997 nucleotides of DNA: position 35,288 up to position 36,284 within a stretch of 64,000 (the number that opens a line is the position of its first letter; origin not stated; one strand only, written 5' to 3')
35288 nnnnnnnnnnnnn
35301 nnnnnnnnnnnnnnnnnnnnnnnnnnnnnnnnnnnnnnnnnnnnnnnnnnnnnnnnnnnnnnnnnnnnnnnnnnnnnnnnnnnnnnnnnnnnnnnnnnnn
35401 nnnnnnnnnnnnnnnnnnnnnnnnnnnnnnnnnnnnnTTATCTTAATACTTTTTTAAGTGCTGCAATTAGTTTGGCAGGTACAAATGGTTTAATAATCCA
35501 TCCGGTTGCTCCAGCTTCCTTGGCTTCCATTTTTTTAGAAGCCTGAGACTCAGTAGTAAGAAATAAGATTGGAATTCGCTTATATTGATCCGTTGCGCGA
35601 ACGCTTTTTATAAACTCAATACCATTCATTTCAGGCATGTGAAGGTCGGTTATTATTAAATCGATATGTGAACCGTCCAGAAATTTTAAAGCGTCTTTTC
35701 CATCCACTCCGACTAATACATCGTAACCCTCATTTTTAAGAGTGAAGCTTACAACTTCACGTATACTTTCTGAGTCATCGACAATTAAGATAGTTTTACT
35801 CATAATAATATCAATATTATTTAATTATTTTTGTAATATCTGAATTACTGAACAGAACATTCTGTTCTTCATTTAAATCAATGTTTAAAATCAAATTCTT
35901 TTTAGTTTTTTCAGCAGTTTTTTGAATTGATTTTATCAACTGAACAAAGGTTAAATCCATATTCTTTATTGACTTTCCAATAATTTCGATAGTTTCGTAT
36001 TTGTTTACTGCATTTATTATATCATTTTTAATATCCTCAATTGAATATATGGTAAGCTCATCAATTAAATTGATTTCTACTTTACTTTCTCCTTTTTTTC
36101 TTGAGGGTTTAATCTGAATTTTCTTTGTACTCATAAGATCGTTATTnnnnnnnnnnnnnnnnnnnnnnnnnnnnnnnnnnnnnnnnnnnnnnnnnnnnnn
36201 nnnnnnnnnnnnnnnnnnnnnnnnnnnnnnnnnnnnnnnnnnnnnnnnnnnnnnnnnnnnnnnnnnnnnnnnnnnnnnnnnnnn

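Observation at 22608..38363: Complete Che-type chemosensory operon with non-canonical accessories and no flagellar gene in sight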

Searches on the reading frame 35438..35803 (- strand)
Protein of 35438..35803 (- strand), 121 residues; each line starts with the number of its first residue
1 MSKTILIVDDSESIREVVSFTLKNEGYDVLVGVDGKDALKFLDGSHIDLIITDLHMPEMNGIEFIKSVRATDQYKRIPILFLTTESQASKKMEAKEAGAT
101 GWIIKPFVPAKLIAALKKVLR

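Call 4: search_protein_families(library=pfam, proteins=[window:35438-35803:-], max_evalue=0.01)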
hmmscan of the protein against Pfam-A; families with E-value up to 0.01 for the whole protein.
window:35438-35803:- (121 aa): 1 family
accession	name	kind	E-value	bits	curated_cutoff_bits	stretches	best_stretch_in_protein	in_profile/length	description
PF00072.30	Response_reg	-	1.5e-28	99.6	30.2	1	5-116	1-110/111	Response regulator receiver domain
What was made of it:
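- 35438..35803 (-): CheY, overlapping cheA by 1 nt. It is the most conserved protein of the cluster. Pfam Response_reg, E 1.5e-28 (call 4).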

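Call 41: search_protein_families(library=ncbifam, proteins=[window:35438-35803:-], max_evalue=0.01)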
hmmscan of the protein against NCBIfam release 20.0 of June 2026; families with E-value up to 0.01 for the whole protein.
window:35438-35803:- (121 aa): 102 families (the best 25 are shown)
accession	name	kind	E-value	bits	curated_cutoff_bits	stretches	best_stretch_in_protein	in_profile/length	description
TIGR02154.1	PhoB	equivalog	1.4e-28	99.7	296.2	1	1-121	1-121/226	phosphate regulon transcriptional regulator PhoB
NF033120.0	vanR_FM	exception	1.6e-23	83.6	460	1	4-121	5-119/231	vancomycin resistance response regulator transcription factor, VanR-F/VanR-M family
NF040689.1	MtrAB_MtrA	equivalog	2.5e-23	82.6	300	1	5-121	1-114/219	MtrAB system response regulator MtrA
NF053854.1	RespRegPhoBBctds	equivalog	3.8e-23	82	270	1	5-121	1-116/225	two-component system response regulator PhoB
NF033117.2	vanR_ACDEGLN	exception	4.6e-23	82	350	1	5-121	1-114/226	VanR-ABDEGLN family response regulator transcription factor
NF045944.1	ResRegRpaBCyano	equivalog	4.7e-23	81.8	330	1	6-121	1-113/229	response regulator transcription factor RpaB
NF007135.0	PRK09581.1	equivalog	8.3e-23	80.9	474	1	1-121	1-121/457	PleD family two-component system response regulator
NF007901.0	PRK10610.1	equivalog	2.3e-22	79.5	189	1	5-120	8-124/129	chemotaxis response regulator CheY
NF040534.1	resp_reg_YycF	equivalog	3.1e-22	79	340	1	3-121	1-116/231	response regulator YycF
NF012227.0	AdeR_RR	equivalog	5.6e-22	78.4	340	1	2-121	11-127/239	efflux system response regulator transcription factor AdeR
NF008296.0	PRK11083.1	equivalog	1.2e-21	77.2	273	1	2-121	3-119/228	two-component system response regulator CreB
NF041733.1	resp_reg_CseB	equivalog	2e-21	76.4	350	1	4-121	2-116/228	two-component system response regulator CseB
NF008469.0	PRK11361.1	equivalog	1.6e-20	73.3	714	1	3-112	5-112/461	acetoacetate metabolism transcriptional regulator AtoC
NF006900.1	PRK09390.1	equivalog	2.5e-20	72.9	255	1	3-120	5-120/203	response regulator FixJ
NF007546.0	PRK10161.1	equivalog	4.6e-20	72.2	471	1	1-121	1-121/229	phosphate response regulator transcription factor PhoB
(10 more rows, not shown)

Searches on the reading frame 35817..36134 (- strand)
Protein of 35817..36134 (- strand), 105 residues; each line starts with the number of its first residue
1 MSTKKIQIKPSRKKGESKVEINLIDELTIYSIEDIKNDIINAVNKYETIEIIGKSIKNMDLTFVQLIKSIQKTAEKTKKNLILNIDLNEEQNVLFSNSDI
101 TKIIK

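Call 4: search_protein_families(library=pfam, proteins=[window:35817-36134:-], max_evalue=0.01)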
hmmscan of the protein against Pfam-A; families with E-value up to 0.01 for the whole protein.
window:35817-36134:- (105 aa): 0 families

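Call 24: search_protein_families(library=pfam, proteins=[window:35817-36134:-], max_evalue=10)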
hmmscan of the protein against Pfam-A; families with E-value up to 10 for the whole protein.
window:35817-36134:- (105 aa): 1 family
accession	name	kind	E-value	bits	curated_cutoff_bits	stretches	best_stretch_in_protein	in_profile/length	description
PF03776.19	MinE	-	0.11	12.9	25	1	31-51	24-44/68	Septum formation topological specificity factor MinE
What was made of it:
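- On Class F9: The 604-aa protein has no detectable MCPsignal domain (calls 4, 24).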

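Call 41: search_protein_families(library=ncbifam, proteins=[window:35817-36134:-], max_evalue=0.01)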
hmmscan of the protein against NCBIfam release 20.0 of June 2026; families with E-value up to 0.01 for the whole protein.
window:35817-36134:- (105 aa): 0 families

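Call 43: find_homologous_proteins(query=window:35817-36134:-, max_evalue=0.001)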
Query window:35817-36134:- (105 aa): 17 proteins with E <= 0.001 among 25 candidates.
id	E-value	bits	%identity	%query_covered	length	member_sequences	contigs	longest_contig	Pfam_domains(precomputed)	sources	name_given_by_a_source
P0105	8.1e-54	197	100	100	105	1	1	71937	-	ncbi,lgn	-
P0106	1.3e-47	177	87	100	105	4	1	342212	-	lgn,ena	-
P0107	3.4e-47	176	88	100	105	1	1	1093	-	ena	-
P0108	2.4e-45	170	84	100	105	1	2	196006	-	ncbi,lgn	-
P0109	6.9e-34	133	70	100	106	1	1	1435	PF13466.13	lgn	-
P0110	1.2e-33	133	71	100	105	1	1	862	-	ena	-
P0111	1.4e-33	133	70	100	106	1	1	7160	PF13466.13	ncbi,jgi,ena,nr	ncbi:MAG: hypothetical protein C0597_09890 [Marinilabiliales bacterium]|nr:MAG: hypothetical protein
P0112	7.9e-31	124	67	97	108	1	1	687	-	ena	-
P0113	1.2e-30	123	64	87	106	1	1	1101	PF01740.27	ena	-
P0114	1.5e-30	123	67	100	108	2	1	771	-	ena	-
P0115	2.7e-30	122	70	99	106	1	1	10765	PF01740.27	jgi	-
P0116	2.2e-28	116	65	97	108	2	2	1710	-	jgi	-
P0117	2.2e-27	113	63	100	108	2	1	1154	PF13466.13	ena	-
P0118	2.9e-23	100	57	97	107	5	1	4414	-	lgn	-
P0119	3.1e-20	90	59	99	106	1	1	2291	PF13466.13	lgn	-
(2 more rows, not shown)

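Call 86: predict_structure(alignment_id=A4)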
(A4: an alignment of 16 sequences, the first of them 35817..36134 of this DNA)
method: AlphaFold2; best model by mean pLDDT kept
length: 105 residues; sequences in the alignment: 16
mean_pLDDT: 79.3   pTM: 0.68
mean pLDDT of the five models: 79.3, 75.4, 74.6, 74.1, 73.3
residues with pLDDT >= 90: 8; 70-90: 84; 50-70: 11; < 50: 2
segments of 3 or more residues with pLDDT < 50: none
pLDDT, mean of each block of 10 residues (from residue 1): 69 84 78 80 88 77 83 88 82 70 70
secondary structure, 60 per line:
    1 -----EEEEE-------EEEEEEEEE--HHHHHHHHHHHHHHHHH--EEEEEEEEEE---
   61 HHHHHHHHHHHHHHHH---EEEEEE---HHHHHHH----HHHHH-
elements in order: E6-10 E18-26 H29-45 E48-57 H61-76 E80-85 H89-95 H100-104

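Call 89: fold_search(model_id=the predicted structure, library=pdb)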
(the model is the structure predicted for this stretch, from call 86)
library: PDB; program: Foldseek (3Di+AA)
matches with E <= 10: 1088; with E <= 0.001: 7
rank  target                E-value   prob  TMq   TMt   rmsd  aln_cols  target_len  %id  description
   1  1h4y_A                1.0e-05  1.00  0.65  0.60   3.4        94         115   22  Structure of the Anti-Sigma Factor Antagonist SpoIIAA in its Unphosphorylated Form (released 2001-07-06)
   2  6m36_H                3.0e-05  1.00  0.72  0.74   2.9       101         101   21  The crystal structure of B. subtilis RsbV/RsbW complex in the monoclinic crystal form (released 2020-07-15)
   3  6m36_D                6.6e-05  1.00  0.72  0.76   2.9       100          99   19  The crystal structure of B. subtilis RsbV/RsbW complex in the monoclinic crystal form (released 2020-07-15)
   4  6m36_F                6.6e-05  1.00  0.70  0.76   2.9       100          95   20  The crystal structure of B. subtilis RsbV/RsbW complex in the monoclinic crystal form (released 2020-07-15)
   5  1h4z                  3.5e-04  1.00  0.68  0.65   2.7        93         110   19  Structure of the Anti-Sigma Factor Antagonist SpoIIAA in its Unphosphorylated Form (released 2001-07-06)
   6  6m36_B                4.0e-04  1.00  0.72  0.75   2.9       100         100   19  The crystal structure of B. subtilis RsbV/RsbW complex in the monoclinic crystal form (released 2020-07-15)
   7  1h4x_A                4.0e-04  1.00  0.63  0.60   3.8        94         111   22  Structure of the Bacillus Cell Fate Determinant SpoIIAA in the Phosphorylated Form (released 2001-07-06)
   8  1vc1_A                1.8e-03  1.00  0.70  0.67   3.0       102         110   17  Crystal structure of the TM1442 protein from Thermotoga maritima, a homolog of the Bacillus subtilis general stress re (released 2004-09-28)
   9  8ih8_B                2.1e-03  1.00  0.61  0.55   4.0       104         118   10  anti-sigmaF factor and Anti-sigmaF factor antagonist complex(usfx-RsfB) (released 2024-02-28)
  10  8ih8_A                3.2e-03  1.00  0.52  0.49   4.2        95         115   12  anti-sigmaF factor and Anti-sigmaF factor antagonist complex(usfx-RsfB) (released 2024-02-28)
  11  6zy2_B                3.4e-03  1.00  0.53  0.57   4.1        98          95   12  Cryo-EM structure of apo MlaFEDB (released 2020-11-25)
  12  1thn_B                3.8e-03  1.00  0.73  0.68   2.4       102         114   16  Crystal Structures of the ADP and ATP bound forms of the Bacillus Anti-sigma factor SpoIIAB in complex with the Anti-a (released 2004-06-15)
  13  1th8_B                3.8e-03  1.00  0.72  0.67   2.6       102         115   16  Crystal Structures of the ADP and ATP bound forms of the Bacillus Anti-sigma factor SpoIIAB in complex with the Anti-a (released 2004-06-15)
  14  6xbd_K                3.8e-03  1.00  0.55  0.59   3.5        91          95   13  Cryo-EM structure of MlaFEDB in nanodiscs with phospholipid substrates (released 2020-07-01)
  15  7ch7_E                3.8e-03  1.00  0.56  0.61   4.2       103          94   14  Cryo-EM structure of E.coli MlaFEB (released 2021-05-19)
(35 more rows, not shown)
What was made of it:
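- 35817..36134 (-): p105: single-domain STAS protein lacking the phospho-acceptor serine. Positional counterpart of CheS. Foldseek finds SpoIIAA and RsbV at E 1e-5, TM 0.65-0.72 (calls 86, 89).
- On STAS / anti-sigma-factor antagonist (SpoIIAA, RsbV): Foldseek E 1e-5, probability 1.0, TM 0.65-0.72 to 1H4Y and 6M36 (call 89).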

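Call 90: search_solved_structures(query=A4, max_evalue=10, show_alignments=3)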
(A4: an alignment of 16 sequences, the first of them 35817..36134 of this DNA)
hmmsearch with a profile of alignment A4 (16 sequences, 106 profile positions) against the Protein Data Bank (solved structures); distinct sequences matched with E-value up to 10: 8.
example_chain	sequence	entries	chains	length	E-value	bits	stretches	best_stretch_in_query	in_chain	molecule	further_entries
6m36_B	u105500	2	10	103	5.4e-05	26.6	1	9-104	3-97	Anti-sigma-B factor antagonist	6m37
1auz_A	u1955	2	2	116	0.0021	21.5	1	15-105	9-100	SPOIIAA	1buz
1tid_B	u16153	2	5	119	0.16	15.5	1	21-105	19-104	Anti-sigma F factor antagonist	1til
1th8_B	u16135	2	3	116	0.21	15.1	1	21-105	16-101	Anti-sigma F factor antagonist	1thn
1x66_A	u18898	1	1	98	0.64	13.5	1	19-60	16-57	Friend leukemia integration 1 transcription factor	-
2ytu_A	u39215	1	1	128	0.92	13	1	18-60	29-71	Friend leukemia integration 1 transcription factor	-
5z8x_A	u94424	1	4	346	8.1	10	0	47-89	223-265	Leucine-rich repeat transmembrane neuronal protein 2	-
5z8y_A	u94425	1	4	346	8.2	10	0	47-89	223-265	Leucine-rich repeat transmembrane neuronal protein 2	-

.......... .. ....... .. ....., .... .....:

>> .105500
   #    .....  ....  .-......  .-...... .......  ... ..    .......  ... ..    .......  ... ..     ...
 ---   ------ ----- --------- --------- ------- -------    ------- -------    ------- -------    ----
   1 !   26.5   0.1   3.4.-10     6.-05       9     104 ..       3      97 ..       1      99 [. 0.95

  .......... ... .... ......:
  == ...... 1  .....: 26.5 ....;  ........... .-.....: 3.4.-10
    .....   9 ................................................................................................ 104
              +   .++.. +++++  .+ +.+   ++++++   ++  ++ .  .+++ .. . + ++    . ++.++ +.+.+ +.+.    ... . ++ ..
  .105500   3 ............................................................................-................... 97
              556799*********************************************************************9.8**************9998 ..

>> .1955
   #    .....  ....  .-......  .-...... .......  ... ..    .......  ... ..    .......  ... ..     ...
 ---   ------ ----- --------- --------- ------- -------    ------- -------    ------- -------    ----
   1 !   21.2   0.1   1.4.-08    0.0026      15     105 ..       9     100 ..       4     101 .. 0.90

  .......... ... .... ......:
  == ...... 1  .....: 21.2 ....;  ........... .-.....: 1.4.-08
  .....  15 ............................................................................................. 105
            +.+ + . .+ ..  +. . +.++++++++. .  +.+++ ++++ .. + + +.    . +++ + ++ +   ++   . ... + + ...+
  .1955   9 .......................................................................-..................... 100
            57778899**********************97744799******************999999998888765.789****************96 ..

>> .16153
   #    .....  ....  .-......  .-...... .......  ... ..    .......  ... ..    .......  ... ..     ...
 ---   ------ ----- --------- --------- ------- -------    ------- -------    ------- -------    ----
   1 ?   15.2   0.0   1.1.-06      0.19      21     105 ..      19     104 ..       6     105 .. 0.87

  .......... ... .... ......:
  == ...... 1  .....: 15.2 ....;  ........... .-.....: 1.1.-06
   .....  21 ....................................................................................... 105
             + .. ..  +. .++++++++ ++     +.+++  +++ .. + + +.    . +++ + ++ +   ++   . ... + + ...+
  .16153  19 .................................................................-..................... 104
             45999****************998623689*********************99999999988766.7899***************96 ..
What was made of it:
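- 35817..36134 (-): A family profile hits RsbV at 5e-5 with D60-L61 aligned to D-S(P) (call 90).
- On STAS / anti-sigma-factor antagonist (SpoIIAA, RsbV): The family profile hits RsbV at 5e-5 (call 90).
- Calls 43, 86, 89, 90. STAS fold closest to SpoIIAA and RsbV (calls 89, 90).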
